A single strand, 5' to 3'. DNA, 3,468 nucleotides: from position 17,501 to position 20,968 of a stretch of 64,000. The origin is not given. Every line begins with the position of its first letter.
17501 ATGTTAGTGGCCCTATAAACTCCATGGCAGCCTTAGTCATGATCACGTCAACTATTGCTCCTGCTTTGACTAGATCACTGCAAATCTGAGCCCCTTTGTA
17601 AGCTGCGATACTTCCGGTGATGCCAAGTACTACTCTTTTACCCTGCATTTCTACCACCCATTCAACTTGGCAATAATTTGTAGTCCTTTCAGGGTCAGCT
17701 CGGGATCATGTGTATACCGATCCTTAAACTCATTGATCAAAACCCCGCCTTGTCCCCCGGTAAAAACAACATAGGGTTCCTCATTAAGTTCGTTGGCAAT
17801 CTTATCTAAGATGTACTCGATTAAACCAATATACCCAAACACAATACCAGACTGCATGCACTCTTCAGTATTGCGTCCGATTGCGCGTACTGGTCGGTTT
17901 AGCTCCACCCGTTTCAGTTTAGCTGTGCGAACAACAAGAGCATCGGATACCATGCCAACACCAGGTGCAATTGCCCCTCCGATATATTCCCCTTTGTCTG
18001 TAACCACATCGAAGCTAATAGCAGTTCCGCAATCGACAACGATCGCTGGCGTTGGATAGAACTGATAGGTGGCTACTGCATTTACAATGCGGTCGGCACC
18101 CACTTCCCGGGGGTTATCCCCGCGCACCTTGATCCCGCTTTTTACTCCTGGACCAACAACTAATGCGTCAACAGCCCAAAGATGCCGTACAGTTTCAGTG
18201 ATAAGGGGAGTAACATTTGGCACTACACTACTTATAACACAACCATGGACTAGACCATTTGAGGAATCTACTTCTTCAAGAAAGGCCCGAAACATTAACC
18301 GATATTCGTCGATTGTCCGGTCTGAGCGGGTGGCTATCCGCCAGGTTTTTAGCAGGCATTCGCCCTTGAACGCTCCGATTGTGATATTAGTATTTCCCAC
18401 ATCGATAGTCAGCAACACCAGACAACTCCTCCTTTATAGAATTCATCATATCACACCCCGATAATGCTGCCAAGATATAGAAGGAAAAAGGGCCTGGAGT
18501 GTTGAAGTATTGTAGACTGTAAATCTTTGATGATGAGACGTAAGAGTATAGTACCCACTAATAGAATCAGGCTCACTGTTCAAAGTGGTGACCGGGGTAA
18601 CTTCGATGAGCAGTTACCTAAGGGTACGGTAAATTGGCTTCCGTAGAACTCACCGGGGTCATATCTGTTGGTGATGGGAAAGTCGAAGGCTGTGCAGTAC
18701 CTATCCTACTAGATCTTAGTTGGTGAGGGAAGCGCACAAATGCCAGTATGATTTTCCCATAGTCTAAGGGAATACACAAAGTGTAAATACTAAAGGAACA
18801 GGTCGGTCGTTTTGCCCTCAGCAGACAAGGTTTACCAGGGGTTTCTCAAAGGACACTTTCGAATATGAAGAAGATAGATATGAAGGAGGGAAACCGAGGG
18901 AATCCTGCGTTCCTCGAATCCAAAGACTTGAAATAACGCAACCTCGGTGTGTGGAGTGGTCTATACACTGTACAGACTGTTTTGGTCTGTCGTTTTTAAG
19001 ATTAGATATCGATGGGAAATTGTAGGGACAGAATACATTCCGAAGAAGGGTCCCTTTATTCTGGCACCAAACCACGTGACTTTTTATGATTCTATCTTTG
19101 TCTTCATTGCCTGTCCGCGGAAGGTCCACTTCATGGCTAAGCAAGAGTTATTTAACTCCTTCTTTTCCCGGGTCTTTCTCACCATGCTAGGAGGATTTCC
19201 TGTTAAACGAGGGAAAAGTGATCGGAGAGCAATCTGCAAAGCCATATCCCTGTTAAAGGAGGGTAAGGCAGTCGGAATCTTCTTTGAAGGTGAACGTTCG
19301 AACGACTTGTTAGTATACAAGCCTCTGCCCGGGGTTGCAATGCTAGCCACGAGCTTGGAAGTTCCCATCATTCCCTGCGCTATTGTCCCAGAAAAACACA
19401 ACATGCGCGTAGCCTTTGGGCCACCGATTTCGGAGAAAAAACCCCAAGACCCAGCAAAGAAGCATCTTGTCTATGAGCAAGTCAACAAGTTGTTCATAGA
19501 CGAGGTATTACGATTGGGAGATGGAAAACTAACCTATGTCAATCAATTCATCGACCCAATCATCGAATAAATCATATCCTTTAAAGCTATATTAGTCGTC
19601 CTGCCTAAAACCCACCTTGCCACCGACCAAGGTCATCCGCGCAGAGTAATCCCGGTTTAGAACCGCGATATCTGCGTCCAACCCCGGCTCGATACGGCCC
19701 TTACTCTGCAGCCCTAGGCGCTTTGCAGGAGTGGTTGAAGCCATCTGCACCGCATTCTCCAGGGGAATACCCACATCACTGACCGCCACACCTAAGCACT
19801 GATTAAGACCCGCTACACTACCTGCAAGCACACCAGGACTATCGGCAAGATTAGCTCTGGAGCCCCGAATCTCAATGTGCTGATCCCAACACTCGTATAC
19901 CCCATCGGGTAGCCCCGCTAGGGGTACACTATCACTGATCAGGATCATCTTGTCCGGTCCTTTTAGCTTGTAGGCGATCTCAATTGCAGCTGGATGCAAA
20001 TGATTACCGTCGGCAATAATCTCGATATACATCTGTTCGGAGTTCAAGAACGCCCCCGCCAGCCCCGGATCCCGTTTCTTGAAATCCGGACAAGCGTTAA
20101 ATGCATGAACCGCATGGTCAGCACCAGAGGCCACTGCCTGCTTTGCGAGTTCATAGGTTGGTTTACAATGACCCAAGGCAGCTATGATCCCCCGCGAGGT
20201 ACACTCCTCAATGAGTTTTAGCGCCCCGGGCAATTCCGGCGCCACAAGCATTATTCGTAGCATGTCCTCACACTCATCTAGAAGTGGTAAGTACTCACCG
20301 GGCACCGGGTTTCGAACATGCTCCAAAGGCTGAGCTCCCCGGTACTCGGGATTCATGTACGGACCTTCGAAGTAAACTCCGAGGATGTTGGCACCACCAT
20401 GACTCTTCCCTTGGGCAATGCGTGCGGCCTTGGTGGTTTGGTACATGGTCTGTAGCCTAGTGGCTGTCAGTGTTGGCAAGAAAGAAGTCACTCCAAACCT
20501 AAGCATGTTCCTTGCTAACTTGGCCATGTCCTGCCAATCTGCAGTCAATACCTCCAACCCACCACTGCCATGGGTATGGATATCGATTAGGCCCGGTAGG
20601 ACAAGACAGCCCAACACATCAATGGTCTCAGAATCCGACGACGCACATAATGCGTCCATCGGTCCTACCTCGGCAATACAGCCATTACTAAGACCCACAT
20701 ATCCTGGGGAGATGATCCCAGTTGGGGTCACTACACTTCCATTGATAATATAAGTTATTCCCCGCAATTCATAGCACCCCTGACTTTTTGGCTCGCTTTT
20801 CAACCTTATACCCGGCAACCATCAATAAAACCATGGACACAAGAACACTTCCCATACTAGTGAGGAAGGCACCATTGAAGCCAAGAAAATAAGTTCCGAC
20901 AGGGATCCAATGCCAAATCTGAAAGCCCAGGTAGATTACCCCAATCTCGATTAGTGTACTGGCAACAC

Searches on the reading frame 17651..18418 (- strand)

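Call 92: search_protein_families(library=pfam, proteins=[window:17651-18418:-], max_evalue=0.001)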
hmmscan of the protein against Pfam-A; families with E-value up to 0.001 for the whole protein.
window:17651-18418:- (255 aa): 1 family
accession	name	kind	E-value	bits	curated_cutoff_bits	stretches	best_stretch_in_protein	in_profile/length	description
PF03309.20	Pan_kinase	-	4e-70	236.3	24.7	1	2-205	1-204/205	Type III pantothenate kinase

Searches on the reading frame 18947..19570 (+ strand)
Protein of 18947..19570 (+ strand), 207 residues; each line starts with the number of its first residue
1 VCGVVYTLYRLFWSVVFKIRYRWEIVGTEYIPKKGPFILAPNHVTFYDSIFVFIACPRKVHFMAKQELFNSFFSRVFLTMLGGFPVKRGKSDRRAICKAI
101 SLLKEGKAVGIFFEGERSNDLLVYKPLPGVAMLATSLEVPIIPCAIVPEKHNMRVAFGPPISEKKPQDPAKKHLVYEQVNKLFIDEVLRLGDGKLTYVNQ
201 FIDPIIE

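Call 92: search_protein_families(library=pfam, proteins=[window:18947-19570:+], max_evalue=0.001)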
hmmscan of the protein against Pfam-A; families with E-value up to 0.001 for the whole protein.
window:18947-19570:+ (207 aa): 1 family
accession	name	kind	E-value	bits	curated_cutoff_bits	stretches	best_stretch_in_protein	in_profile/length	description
PF01553.26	Acyltransferase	-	4.6e-24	85.1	23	1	24-146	3-131/132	Acyltransferase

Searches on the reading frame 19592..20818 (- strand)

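Call 10: search_protein_families(library=pfam, proteins=[window:19592-20818:-], max_evalue=0.00001)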
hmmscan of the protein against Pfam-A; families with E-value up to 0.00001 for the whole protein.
window:19592-20818:- (408 aa): 2 families
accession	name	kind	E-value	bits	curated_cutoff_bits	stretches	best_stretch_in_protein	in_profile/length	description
PF01979.26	Amidohydro_1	-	3.8e-20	72.9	25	1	72-402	1-344/345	Amidohydrolase family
PF07969.17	Amidohydro_3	-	7.3e-16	59.1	29.7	1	350-393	406-450/472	Amidohydrolase family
